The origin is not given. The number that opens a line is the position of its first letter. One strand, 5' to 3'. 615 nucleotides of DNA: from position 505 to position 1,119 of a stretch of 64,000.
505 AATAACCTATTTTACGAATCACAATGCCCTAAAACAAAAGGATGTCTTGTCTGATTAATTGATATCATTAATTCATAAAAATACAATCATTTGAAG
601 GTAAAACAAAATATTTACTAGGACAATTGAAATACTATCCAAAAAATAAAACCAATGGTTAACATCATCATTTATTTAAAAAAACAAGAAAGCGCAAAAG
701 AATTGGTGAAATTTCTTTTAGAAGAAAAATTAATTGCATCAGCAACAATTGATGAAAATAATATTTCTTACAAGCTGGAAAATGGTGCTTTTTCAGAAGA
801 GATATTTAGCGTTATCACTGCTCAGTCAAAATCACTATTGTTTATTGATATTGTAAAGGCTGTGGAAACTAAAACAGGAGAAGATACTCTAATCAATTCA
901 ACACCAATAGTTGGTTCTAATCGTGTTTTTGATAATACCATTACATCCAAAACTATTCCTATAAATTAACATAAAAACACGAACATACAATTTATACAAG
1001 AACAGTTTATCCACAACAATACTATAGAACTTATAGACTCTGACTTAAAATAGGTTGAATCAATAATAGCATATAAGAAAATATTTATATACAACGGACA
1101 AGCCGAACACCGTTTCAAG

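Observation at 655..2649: Candidate inorganic-carbon module: CutA/PII-like + iota-CA-like lipoprotein + DUF2490 barrel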

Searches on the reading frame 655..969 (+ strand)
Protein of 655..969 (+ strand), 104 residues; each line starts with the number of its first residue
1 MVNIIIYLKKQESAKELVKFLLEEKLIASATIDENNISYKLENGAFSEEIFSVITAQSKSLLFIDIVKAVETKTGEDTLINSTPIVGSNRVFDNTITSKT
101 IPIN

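Call 3: search_protein_families(library=pfam, proteins=[window:655-969:+], max_evalue=1)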
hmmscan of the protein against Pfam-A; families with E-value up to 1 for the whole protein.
window:655-969:+ (104 aa): 1 family
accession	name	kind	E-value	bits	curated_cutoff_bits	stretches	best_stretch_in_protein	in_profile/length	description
PF03091.20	CutA1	-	0.006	16.8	22.4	1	4-70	3-69/99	CutA1 divalent ion tolerance protein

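Call 4: search_protein_families(library=ncbifam, proteins=[window:655-969:+], max_evalue=1)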
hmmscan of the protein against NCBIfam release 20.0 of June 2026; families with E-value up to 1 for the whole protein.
window:655-969:+ (104 aa): 1 family
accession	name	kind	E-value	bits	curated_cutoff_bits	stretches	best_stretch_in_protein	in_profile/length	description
NF041095.1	dival_cat_tol_CutA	equivalog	0.003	17.7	120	1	3-49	3-48/100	divalent-cation tolerance protein CutA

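Call 6: search_solved_structures(query=window:655-969:+, max_evalue=10, show_alignments=2)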
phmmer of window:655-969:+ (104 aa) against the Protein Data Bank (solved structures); distinct sequences matched with E-value up to 10: 7.
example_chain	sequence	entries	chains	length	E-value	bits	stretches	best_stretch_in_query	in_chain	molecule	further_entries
2e66_A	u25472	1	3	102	0.05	17.2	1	8-47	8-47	Divalent-cation tolerance protein cutA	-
1uku_A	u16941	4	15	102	0.061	16.9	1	8-45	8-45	periplasmic divalent cation tolerance protein CutA | Divalent-cation tolerance protein CutA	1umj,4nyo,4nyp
1j2v_A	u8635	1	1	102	0.12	16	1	8-45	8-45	102AA long hypothetical periplasmic divalent cation tolerance protein CUTA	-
8uf0_A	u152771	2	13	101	0.18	15.4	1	10-58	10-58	T33-ml23-redesigned-CutA-fold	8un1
7siq_A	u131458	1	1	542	1.8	12.2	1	44-75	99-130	Peptide chain release factor 3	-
9bq2_A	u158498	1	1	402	3.8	11.2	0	16-58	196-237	Flotillin-2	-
9l3g_a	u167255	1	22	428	4.2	11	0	16-58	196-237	Flotillin-2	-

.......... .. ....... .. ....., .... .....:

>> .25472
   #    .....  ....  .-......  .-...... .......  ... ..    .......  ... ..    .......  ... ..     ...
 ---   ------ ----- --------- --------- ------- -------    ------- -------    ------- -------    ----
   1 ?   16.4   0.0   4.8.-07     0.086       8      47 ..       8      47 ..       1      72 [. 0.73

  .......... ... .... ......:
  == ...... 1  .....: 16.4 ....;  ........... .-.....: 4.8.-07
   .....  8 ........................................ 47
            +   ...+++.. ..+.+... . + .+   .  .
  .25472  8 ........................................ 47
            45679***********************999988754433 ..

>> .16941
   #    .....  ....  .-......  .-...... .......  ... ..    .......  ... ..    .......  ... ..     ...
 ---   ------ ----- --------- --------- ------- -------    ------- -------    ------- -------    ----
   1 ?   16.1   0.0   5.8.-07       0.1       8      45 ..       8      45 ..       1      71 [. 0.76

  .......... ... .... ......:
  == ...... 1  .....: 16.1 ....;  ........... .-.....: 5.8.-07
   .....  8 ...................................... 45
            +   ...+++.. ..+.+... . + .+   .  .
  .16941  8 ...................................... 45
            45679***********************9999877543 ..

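Call 43: find_homologous_proteins(query=window:655-969:+, max_evalue=0.001)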
Query window:655-969:+ (104 aa): 138 proteins with E <= 0.001 among 142 candidates; the best 120 are listed.
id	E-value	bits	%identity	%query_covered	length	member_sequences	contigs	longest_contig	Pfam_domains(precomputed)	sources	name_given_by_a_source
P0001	1.3e-55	203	100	100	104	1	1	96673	-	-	-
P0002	2.8e-47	176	88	99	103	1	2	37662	-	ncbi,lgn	-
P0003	9.8e-45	168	85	99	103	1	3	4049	-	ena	-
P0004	2.8e-44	167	84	99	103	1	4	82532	-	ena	-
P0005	3.8e-43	163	80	98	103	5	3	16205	PF03091.21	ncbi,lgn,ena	-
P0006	1.5e-42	161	81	99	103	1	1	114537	-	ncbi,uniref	ncbi:hypothetical protein ACFX5E_10895 [Flavobacterium sp. LS2P90]|uniref:Uncharacterized protein n=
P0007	1.7e-42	161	80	99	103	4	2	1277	PF03091.21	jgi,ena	jgi:uncharacterized protein involved in tolerance to divalent cations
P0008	2.2e-41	157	78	99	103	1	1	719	-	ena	-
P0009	6.4e-41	156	80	98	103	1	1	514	-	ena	-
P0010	1.6e-40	155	78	98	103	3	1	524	-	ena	-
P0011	2.5e-40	154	77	99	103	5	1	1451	-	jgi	-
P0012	4.2e-40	153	77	99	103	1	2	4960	-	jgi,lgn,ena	jgi:uncharacterized protein involved in tolerance to divalent cations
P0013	4.9e-40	153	77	99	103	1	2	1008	-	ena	-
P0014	7.2e-40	152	74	99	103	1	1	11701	-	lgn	-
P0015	1.0e-39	152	74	99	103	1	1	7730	-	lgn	-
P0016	2.8e-39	151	79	99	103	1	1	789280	-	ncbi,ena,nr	ncbi:MAG: divalent cation tolerance protein CutA [Bacteroidetes bacterium]|nr:divalent cation tolera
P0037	1.0e-35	139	72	99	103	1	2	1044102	-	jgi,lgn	-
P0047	9.6e-35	136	70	99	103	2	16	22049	-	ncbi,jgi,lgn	ncbi:MAG: hypothetical protein ACJA2S_003984 [Cyclobacteriaceae bacterium]|jgi:uncharacterized prote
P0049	1.1e-34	136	68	99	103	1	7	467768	-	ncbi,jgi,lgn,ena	-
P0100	5.7e-29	118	58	99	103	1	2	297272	-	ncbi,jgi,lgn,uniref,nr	ncbi:hypothetical protein [Flavobacterium lacus]|uniref:Uncharacterized protein n=1 Tax=Flavobacteri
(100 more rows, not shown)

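Call 44: find_encoding_contigs(protein=P0016, flank=5000, max_places=2)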
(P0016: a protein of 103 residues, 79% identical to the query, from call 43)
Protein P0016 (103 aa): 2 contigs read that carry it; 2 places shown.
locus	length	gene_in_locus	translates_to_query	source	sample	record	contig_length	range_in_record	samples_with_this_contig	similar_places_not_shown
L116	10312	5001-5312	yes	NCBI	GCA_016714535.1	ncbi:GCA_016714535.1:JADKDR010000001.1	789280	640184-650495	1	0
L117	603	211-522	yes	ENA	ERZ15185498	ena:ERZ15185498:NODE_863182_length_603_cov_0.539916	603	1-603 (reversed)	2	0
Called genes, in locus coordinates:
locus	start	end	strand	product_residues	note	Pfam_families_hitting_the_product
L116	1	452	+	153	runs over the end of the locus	PF10067:DUF2306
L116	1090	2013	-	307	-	PF00126:HTH_1, PF03466:LysR_substrate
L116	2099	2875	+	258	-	PF01145:Band_7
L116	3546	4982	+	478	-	PF00180:Iso_dh, PF18324:Isocitrate_DH_C_bact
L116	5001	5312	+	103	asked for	-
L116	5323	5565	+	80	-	-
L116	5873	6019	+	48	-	-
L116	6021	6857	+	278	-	PF20376:DUF6671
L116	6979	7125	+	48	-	-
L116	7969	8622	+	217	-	-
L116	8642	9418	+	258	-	PF10677:DUF2490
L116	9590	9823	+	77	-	-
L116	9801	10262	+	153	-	PF22381:Staph_reg_Sar_Rot (weak), PF12802:MarR_2 (weak), PF22166:WHD_ArnR1, PF01047:MarR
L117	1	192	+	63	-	?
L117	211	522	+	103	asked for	-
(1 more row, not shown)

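Call 45: find_encoding_contigs(protein=P0100, flank=5000, max_places=2)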
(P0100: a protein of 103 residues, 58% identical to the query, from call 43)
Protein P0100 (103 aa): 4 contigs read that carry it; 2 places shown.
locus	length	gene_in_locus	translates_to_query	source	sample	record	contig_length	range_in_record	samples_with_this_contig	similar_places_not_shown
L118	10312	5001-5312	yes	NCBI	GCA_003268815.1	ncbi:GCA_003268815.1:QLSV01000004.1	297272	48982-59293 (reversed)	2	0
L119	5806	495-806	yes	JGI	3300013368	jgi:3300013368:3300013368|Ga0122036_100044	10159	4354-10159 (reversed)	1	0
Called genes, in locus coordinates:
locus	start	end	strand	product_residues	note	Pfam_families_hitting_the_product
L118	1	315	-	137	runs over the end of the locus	PF20398:DUF6691, PF04143:Sulf_transp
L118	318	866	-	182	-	PF04143:Sulf_transp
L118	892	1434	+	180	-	-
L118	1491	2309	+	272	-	PF00793:DAHP_synth_1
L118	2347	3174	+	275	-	-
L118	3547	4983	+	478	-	PF00180:Iso_dh, PF18324:Isocitrate_DH_C_bact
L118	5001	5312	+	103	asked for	-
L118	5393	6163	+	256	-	PF01145:Band_7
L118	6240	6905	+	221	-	PF27546:MICAH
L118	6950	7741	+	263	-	PF01389:OmpA_membrane (faint), PF10677:DUF2490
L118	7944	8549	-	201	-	PF00072:Response_reg, PF00196:GerE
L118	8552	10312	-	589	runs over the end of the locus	PF13424:TPR_12, PF00515:TPR_1 (weak), PF13424:TPR_12, PF17874:TPR_MalT, PF13424:TPR_12, PF13424:TPR_12, PF07568:HisKA_2, PF02518:HATPase_c, +11 more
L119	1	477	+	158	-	?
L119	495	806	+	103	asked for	-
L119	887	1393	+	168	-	PF01145:Band_7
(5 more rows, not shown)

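Call 46: find_encoding_contigs(protein=P0037, flank=5000, max_places=2)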
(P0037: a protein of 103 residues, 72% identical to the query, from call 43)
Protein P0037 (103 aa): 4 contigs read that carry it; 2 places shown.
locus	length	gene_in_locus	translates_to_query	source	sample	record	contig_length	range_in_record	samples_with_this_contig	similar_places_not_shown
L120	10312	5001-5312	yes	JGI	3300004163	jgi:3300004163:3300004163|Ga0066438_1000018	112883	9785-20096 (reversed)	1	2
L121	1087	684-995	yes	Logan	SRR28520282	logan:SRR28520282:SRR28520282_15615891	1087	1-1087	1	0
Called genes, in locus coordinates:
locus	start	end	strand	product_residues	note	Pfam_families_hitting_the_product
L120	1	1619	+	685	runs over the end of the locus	PF13089:PP_kinase_N, PF02503:PP_kinase, PF17941:PP_kinase_C_1, PF13091:PLDc_2 (weak), PF13090:PP_kinase_C, PF13091:PLDc_2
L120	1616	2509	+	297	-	PF02541:Ppx-GppA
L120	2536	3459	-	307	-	PF00126:HTH_1, PF03466:LysR_substrate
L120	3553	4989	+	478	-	PF00180:Iso_dh, PF18324:Isocitrate_DH_C_bact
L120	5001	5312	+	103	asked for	-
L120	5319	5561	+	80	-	-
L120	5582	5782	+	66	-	-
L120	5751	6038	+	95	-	-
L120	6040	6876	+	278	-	PF20376:DUF6671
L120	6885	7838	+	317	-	PF01300:Sua5_yciO_yrdC, PF03481:Sua5_C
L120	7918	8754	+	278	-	PF02661:Fic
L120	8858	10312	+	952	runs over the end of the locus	PF07495:Y_Y_Y, PF06580:His_kinase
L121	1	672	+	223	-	?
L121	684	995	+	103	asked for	-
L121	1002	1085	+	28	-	?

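Call 47: find_encoding_contigs(protein=P0002, flank=6000, max_places=1)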
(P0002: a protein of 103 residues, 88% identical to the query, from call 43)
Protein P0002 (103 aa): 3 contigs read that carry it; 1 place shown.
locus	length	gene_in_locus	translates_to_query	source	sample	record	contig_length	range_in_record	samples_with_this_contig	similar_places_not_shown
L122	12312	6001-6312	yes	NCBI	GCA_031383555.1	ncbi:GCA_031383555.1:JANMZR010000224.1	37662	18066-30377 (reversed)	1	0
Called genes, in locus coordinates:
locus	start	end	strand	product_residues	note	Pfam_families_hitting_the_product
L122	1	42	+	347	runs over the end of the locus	PF20067:SSL_N (weak), PF08450:SGL, PF03088:Str_synth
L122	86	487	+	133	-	-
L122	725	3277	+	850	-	PF07715:Plug, PF00593:TonB_dep_Rec_b-barrel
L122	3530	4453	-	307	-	PF00126:HTH_1, PF03466:LysR_substrate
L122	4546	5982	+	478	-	PF00180:Iso_dh, PF18324:Isocitrate_DH_C_bact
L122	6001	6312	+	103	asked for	-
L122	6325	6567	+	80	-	-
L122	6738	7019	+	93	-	-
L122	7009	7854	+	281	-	PF20376:DUF6671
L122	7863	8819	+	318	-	PF01300:Sua5_yciO_yrdC, PF03481:Sua5_C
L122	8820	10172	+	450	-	PF01979:Amidohydro_1, PF07969:Amidohydro_3 (weak)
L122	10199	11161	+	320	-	PF05982:Sbt_1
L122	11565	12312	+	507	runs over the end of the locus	PF13231:PMT_2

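Call 48: find_encoding_contigs(protein=P0006, flank=6000, max_places=1)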
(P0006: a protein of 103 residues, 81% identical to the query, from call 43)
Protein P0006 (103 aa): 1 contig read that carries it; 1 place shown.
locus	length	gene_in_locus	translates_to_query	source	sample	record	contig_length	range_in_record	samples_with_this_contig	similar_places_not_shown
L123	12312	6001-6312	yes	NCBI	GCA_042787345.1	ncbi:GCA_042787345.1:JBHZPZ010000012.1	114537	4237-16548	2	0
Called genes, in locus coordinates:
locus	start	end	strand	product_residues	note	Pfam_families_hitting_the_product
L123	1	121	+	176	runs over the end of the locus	PF04343:DUF488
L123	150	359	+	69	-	PF11160:Hva1_TUDOR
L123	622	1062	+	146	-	PF05598:DUF772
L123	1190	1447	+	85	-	-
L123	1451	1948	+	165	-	PF00924:MS_channel_2nd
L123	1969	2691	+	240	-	PF10677:DUF2490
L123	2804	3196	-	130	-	PF03466:LysR_substrate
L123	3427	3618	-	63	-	PF00126:HTH_1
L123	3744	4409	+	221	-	PF01145:Band_7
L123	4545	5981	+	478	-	PF00180:Iso_dh, PF18324:Isocitrate_DH_C_bact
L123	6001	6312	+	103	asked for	-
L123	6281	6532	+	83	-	-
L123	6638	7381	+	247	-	PF00484:Pro_CA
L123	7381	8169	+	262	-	PF10677:DUF2490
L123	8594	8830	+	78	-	PF13508:Acetyltransf_7 (weak), PF08445:FR47, PF00583:Acetyltransf_1, PF12746:GNAT_acetyltran (weak)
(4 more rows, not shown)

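Call 49: find_encoding_contigs(protein=P0047, flank=6000, max_places=1)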
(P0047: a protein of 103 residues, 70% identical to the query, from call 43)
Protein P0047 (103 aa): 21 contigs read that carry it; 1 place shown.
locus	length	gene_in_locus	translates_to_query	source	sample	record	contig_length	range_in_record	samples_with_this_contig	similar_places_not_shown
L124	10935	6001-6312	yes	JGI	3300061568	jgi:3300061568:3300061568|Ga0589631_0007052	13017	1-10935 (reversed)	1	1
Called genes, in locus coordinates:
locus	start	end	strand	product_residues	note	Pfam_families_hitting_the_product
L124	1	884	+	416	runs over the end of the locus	PF00109:ketoacyl-synt, PF02801:Ketoacyl-synt_C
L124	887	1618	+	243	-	PF22935:RM44_endonuclase, PF14622:Ribonucleas_3_3, PF00636:Ribonuclease_3, PF00035:dsrm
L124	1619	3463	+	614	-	PF00795:CN_hydrolase, PF02540:NAD_synthase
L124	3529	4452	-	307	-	PF00126:HTH_1, PF03466:LysR_substrate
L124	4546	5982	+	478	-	PF00180:Iso_dh, PF18324:Isocitrate_DH_C_bact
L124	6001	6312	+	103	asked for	-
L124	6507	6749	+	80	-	-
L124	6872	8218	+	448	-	PF01979:Amidohydro_1, PF07969:Amidohydro_3 (faint)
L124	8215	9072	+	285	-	PF20376:DUF6671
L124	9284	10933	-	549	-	PF02687:FtsX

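Call 50: find_encoding_contigs(protein=P0049, flank=6000, max_places=1)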
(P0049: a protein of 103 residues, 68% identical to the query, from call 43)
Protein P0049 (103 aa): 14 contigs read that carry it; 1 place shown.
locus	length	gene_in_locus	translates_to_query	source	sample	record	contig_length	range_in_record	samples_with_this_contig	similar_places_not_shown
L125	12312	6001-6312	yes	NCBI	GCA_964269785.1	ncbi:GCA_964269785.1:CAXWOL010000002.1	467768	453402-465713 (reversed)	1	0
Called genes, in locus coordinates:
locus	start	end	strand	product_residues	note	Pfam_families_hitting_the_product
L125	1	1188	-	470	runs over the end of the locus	PF02321:OEP (faint)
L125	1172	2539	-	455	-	-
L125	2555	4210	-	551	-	PF00664:ABC_membrane (weak), PF00005:ABC_tran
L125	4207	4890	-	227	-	PF00440:TetR_N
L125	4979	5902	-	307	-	PF00126:HTH_1, PF03466:LysR_substrate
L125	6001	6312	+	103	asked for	-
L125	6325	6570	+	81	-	-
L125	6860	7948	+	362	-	PF21212:Dimerisation2-like_dom, PF13489:Methyltransf_23 (faint), PF00891:Methyltransf_2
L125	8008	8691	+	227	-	PF10677:DUF2490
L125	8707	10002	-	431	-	PF08245:Mur_ligase_M, PF02875:Mur_ligase_C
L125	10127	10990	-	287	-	-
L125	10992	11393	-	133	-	PF02472:ExbD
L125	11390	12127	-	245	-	PF01618:MotA_ExbB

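Call 59: search_solved_structures(query=A2, max_evalue=1, show_alignments=2)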
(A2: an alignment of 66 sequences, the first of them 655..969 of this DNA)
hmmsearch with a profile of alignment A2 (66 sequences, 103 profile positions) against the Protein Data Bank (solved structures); distinct sequences matched with E-value up to 1: 11.
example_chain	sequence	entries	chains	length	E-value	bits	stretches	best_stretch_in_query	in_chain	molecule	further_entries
2e66_A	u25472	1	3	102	0.0012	22.1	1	10-69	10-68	Divalent-cation tolerance protein cutA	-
1uku_A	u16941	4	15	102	0.0019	21.4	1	10-47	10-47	periplasmic divalent cation tolerance protein CutA | Divalent-cation tolerance protein CutA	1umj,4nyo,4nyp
1j2v_A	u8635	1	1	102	0.0064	19.7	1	10-47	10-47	102AA long hypothetical periplasmic divalent cation tolerance protein CUTA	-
4iyq_A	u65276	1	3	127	0.009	19.3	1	13-79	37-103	Divalent ion tolerance protein CutA1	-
2zom_A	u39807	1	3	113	0.014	18.6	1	4-100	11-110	Protein CutA, chloroplast, putative, expressed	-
4e98_A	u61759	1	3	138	0.025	17.8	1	4-98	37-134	CutA1 divalent ion tolerance protein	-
8uf0_A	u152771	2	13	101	0.064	16.5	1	11-57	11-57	T33-ml23-redesigned-CutA-fold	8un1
4fx7_A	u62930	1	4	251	0.11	15.8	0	57-96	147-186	Imidazole glycerol phosphate synthase subunit HisF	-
1nza_A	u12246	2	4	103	0.27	14.5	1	4-100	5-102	Divalent cation tolerance protein | Divalent Cation Tolerance Protein CutA1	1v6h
8j3n_A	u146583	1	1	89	0.56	13.5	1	35-74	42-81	Phosphoribosylformylglycinamidine synthase subunit PurS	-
3qvo_A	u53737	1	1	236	0.85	12.9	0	33-81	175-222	NmrA family protein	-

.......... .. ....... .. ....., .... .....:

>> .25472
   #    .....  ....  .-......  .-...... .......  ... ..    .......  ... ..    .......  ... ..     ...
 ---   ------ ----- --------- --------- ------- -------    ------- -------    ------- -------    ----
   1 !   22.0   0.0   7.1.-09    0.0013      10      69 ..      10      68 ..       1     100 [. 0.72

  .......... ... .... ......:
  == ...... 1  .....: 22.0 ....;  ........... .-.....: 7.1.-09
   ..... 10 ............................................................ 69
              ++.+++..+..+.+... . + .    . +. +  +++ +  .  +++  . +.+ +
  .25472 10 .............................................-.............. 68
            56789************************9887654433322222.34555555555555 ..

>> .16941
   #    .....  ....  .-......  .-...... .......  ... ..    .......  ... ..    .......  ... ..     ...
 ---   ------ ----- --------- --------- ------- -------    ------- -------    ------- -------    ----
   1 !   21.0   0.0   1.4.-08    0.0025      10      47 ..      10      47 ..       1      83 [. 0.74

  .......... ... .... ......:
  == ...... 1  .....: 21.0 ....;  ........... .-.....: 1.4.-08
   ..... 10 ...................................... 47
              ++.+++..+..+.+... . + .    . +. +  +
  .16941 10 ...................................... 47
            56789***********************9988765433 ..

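Call 65: predict_structure(alignment_id=A2)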
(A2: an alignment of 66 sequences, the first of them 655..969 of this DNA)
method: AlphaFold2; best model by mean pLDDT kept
length: 104 residues; sequences in the alignment: 66
mean_pLDDT: 93.1   pTM: 0.83
mean pLDDT of the five models: 93.1, 91.3, 91.3, 89.5, 88.0
residues with pLDDT >= 90: 87; 70-90: 16; 50-70: 1; < 50: 0
segments of 3 or more residues with pLDDT < 50: none
pLDDT, mean of each block of 10 residues (from residue 1): 93 91 97 94 93 96 97 93 90 92 79
secondary structure, 60 per line:
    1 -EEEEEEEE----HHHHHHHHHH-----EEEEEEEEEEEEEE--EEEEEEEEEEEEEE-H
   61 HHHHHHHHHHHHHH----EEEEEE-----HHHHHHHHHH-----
elements in order: E2-9 H14-23 E29-42 E45-58 H60-74 E79-84 H90-99

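Call 69: fold_search(model_id=the predicted structure, library=pdb)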
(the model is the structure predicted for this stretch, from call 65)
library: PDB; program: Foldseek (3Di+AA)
matches with E <= 10: 1520; with E <= 0.001: 86
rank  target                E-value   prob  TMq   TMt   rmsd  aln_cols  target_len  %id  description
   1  1uku                  1.0e-07  1.00  0.84  0.85   2.2       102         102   20  Crystal Structure of Pyrococcus horikoshii CutA1 Complexed with Cu2+ (released 2004-01-13)
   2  4e98_C                1.8e-07  1.00  0.86  0.85   2.0       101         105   22  Crystal structure of possible CutA1 divalent ion tolerance protein from Cryptosporidium parvum Iowa II (released 2012-04-11)
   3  4y6i_D                1.9e-07  1.00  0.78  0.78   3.0       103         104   16  Crystal structure of E.coli CutA1 E61V/C16A/C39A/C79A mutation (released 2015-09-23)
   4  2e66_A                2.5e-07  1.00  0.83  0.85   2.4       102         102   20  Crystal Structure Of CutA1 From Pyrococcus Horikoshii OT3, Mutation D60A (released 2007-06-26)
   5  1nza                  2.7e-07  1.00  0.83  0.84   2.3       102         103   22  Divalent cation tolerance protein (Cut A1) from thermus thermophilus HB8 (released 2003-03-11)
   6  4e98_B                3.4e-07  1.00  0.86  0.84   2.0       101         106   22  Crystal structure of possible CutA1 divalent ion tolerance protein from Cryptosporidium parvum Iowa II (released 2012-04-11)
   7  2zom_B                3.4e-07  1.00  0.86  0.83   2.2       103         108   17  Crystal structure of CutA1 from Oryza sativa (released 2009-05-26)
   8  1umj_A                3.6e-07  1.00  0.84  0.86   2.3       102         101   20  Crystal structure of Pyrococcus horikoshii CutA in the presence of 3M guanidine hydrochloride (released 2004-10-05)
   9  3aa9_C                3.6e-07  1.00  0.81  0.81   2.4        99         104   14  Crystal Structure Analysis of the Mutant CutA1 (E61V) from E. coli (released 2010-08-11)
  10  3gsd_D                3.9e-07  1.00  0.83  0.83   2.4       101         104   14  2.05 Angstrom structure of a divalent-cation tolerance protein (CutA) from Yersinia pestis (released 2009-04-07)
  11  4zk7_Q                4.4e-07  1.00  0.83  0.79   2.5       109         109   19  Crystal structure of rescued two-component self-assembling tetrahedral cage T33-31 (released 2015-07-29)
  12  3gsd_A                5.0e-07  1.00  0.83  0.82   2.5       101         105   14  2.05 Angstrom structure of a divalent-cation tolerance protein (CutA) from Yersinia pestis (released 2009-04-07)
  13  4y65_C                5.3e-07  1.00  0.85  0.85   2.1       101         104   15  Crystal structure of E.coli CutA1 C16A/C39A/C79A mutation (released 2015-04-15)
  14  4e98_A                5.7e-07  1.00  0.86  0.81   2.0       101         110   22  Crystal structure of possible CutA1 divalent ion tolerance protein from Cryptosporidium parvum Iowa II (released 2012-04-11)
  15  1osc_B                6.0e-07  1.00  0.85  0.82   2.5       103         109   16  Crystal structure of rat CUTA1 at 2.15 A resolution (released 2003-11-25)
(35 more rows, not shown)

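Call 75: find_related_loci(query=A2, collection=metagenome_contigs, flank=7000)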
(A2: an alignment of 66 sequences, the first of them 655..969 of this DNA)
Query A2 (104 aa) in metagenome_contigs; peptide patterns used: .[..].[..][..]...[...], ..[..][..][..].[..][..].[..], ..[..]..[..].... (x = any residue, [..] = any of these).
396 stretches matched a pattern; 53 encode a relative of the query (tblastn E <= 1e-3); 53 distinct loci.
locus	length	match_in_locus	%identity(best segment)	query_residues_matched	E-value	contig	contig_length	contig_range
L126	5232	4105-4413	72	1-103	2e-44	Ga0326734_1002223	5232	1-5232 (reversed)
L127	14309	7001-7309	72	1-103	7e-43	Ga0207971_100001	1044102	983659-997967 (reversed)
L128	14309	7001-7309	72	1-103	7e-43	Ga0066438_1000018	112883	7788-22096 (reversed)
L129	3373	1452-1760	70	1-103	6e-43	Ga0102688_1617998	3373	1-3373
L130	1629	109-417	68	1-103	1e-42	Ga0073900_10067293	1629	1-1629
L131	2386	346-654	67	1-103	3e-41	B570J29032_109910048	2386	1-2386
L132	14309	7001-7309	66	1-103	1e-40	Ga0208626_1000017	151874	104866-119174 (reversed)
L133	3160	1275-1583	67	1-103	1e-40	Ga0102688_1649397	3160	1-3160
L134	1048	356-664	65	1-103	2e-42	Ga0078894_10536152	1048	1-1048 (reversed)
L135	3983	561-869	67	1-103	2e-39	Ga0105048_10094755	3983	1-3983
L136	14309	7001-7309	63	1-103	5e-39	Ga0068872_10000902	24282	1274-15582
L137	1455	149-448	68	1-100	3e-39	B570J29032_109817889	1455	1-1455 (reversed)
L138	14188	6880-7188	64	1-103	3e-38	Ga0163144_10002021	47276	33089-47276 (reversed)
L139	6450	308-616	63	1-103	4e-38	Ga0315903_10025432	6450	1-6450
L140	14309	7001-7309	64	1-103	3e-38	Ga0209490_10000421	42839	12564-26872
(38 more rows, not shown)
